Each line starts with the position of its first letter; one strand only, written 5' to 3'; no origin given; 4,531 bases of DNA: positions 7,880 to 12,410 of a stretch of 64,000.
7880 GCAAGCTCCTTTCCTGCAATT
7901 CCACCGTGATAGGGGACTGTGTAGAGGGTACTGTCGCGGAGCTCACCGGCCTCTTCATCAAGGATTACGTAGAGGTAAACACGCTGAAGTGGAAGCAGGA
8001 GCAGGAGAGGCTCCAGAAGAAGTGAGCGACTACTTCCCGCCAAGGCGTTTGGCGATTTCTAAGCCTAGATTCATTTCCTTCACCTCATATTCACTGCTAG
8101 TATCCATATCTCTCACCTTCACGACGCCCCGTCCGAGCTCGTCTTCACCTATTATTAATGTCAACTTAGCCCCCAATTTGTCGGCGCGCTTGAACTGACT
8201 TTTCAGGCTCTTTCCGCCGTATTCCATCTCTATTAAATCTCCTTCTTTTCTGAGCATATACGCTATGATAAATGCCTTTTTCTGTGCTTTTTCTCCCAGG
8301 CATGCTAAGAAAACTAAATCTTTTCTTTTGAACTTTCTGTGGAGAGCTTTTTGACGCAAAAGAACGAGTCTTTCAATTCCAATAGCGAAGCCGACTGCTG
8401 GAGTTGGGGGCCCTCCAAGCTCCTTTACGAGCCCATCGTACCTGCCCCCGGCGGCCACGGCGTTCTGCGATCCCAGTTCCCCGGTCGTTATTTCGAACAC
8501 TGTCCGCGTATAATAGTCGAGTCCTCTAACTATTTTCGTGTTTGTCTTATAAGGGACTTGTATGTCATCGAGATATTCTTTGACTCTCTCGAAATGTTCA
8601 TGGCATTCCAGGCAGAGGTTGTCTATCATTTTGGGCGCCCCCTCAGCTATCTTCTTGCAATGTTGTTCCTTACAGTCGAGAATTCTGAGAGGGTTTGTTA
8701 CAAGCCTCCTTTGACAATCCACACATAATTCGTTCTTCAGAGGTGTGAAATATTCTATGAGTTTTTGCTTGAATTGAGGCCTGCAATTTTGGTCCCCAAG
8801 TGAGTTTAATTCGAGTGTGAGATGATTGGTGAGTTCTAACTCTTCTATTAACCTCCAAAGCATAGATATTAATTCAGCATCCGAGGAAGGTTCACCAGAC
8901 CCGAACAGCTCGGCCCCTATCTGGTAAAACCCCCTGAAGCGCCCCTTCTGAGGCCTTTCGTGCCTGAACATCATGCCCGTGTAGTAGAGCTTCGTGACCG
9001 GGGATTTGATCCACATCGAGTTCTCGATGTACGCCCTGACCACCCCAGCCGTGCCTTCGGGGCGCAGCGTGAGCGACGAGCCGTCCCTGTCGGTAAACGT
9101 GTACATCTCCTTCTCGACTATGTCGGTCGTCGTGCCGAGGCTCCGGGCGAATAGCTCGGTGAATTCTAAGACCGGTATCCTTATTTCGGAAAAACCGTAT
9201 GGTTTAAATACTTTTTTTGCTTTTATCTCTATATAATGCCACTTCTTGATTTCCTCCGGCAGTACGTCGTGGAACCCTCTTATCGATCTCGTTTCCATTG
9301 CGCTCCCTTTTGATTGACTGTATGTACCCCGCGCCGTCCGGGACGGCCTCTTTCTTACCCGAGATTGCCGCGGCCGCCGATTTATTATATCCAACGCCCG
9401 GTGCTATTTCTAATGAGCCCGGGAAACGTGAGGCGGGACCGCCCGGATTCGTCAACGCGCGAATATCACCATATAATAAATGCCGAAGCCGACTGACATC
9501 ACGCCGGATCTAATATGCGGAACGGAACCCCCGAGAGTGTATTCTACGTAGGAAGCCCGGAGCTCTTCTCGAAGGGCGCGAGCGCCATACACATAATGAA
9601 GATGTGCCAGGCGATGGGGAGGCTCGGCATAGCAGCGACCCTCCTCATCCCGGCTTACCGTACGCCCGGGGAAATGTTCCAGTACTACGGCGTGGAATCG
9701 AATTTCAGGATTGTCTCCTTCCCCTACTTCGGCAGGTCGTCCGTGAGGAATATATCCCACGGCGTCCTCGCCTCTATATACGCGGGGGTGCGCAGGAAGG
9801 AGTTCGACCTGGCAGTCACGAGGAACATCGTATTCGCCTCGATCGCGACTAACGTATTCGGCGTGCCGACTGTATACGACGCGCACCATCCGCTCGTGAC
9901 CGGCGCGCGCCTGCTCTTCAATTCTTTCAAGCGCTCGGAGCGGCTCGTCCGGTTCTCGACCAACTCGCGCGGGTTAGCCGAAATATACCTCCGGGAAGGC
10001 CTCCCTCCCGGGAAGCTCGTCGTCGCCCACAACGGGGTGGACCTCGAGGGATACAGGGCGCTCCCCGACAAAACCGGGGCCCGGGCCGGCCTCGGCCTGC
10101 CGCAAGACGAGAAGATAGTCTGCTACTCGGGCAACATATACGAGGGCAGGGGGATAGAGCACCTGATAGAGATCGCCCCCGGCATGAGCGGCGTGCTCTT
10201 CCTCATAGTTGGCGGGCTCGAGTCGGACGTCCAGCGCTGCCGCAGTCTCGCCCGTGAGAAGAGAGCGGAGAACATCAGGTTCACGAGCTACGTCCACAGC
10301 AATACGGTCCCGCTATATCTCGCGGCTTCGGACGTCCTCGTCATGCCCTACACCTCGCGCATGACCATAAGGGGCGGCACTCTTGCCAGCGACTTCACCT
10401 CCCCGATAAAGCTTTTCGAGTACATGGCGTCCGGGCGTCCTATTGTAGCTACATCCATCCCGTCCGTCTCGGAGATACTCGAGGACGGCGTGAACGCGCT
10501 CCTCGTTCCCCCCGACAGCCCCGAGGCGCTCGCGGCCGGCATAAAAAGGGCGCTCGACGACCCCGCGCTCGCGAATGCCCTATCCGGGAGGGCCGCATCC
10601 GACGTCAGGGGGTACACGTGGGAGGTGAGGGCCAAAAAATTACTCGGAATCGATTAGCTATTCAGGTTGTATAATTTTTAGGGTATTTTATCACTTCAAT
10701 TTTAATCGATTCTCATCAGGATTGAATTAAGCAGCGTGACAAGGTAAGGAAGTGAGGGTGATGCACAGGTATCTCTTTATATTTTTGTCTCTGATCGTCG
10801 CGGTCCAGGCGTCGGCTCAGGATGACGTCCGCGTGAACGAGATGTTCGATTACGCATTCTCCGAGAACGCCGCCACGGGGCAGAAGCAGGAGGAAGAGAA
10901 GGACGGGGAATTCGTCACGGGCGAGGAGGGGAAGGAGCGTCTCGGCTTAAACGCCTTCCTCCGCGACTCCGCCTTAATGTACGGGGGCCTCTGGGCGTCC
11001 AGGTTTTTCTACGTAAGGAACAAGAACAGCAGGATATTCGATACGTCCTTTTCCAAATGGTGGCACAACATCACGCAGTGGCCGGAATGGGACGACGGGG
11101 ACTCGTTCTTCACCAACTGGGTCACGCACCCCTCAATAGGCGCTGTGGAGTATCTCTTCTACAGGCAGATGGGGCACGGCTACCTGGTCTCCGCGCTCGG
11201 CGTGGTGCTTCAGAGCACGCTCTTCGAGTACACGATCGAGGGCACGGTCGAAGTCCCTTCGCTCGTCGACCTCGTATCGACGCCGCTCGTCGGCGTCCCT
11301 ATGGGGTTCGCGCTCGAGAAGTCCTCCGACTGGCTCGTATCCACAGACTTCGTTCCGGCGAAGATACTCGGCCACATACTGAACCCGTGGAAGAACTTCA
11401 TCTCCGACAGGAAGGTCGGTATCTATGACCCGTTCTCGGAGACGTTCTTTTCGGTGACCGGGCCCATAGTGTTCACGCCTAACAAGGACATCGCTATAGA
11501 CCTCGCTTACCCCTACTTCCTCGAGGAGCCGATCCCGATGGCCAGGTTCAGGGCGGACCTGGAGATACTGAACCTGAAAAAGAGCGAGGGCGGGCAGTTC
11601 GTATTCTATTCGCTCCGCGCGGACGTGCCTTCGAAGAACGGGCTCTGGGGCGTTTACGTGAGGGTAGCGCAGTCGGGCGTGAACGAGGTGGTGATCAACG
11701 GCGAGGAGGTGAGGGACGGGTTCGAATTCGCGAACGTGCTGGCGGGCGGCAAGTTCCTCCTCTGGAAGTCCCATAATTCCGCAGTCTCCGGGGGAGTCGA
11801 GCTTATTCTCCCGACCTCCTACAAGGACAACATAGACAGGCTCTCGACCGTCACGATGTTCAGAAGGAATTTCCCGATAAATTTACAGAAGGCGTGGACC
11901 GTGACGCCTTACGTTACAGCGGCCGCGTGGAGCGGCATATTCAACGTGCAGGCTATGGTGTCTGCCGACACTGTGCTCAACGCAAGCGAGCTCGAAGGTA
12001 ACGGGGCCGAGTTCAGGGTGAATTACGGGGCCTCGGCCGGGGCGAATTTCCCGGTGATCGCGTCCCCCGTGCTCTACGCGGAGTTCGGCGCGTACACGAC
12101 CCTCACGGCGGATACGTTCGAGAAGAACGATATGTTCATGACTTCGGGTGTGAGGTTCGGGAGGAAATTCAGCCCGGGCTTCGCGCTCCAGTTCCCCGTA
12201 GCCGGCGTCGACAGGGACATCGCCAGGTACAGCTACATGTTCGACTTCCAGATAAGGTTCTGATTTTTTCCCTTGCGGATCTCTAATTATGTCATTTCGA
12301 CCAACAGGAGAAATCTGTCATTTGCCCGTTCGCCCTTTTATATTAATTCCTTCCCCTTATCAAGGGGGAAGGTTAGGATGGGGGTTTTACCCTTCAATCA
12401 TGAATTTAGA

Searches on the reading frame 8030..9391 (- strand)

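Call 71: search_protein_families(library=pfam, proteins=[window:8030-9391:-], max_evalue=0.0001)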
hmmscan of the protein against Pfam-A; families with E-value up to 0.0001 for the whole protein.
window:8030-9391:- (453 aa): 3 families
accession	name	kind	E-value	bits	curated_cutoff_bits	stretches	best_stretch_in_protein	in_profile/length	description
PF13393.11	tRNA-synt_His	-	1.9e-47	162.5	25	1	39-342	1-308/308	Histidyl-tRNA synthetase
PF00587.30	tRNA-synt_2b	-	3.4e-15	57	29.3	1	97-345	1-174/179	tRNA synthetase class II core domain (G, H, P, S and T)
PF03129.25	HGTP_anticodon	-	1.9e-12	47.6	21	1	360-442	2-87/94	Anticodon binding domain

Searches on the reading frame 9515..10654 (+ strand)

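Call 71: search_protein_families(library=pfam, proteins=[window:9515-10654:+], max_evalue=0.0001)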
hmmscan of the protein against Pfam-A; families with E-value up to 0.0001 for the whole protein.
window:9515-10654:+ (380 aa): 5 families
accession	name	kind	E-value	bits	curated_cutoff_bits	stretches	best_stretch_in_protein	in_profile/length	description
PF13692.12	Glyco_trans_1_4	-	9.1e-26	91.2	27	1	200-349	2-142/142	Glycosyl transferases group 1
PF00534.26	Glycos_transf_1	-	3.7e-24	85.6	26.4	1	189-360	5-169/172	Glycosyl transferases group 1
PF13439.12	Glyco_transf_4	-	7.9e-11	42.7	28.5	1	24-178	5-169/170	Glycosyltransferase Family 4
PF13524.12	Glyco_trans_1_2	-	9.6e-10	39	25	1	249-377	27-143/144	Glycosyl transferase-like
PF13579.12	Glyco_trans_4_4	-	2.6e-06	28.3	29.7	1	23-174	3-158/158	Glycosyl transferase 4-like domain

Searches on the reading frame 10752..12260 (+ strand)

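Call 71: search_protein_families(library=pfam, proteins=[window:10752-12260:+], max_evalue=0.0001)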
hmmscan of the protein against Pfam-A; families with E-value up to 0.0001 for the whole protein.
window:10752-12260:+ (503 aa): 1 family
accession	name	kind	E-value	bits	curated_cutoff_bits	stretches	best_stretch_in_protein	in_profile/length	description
PF13084.11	DUF3943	-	9.7e-20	70.9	27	1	115-201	5-96/108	Domain of unknown function (DUF3943)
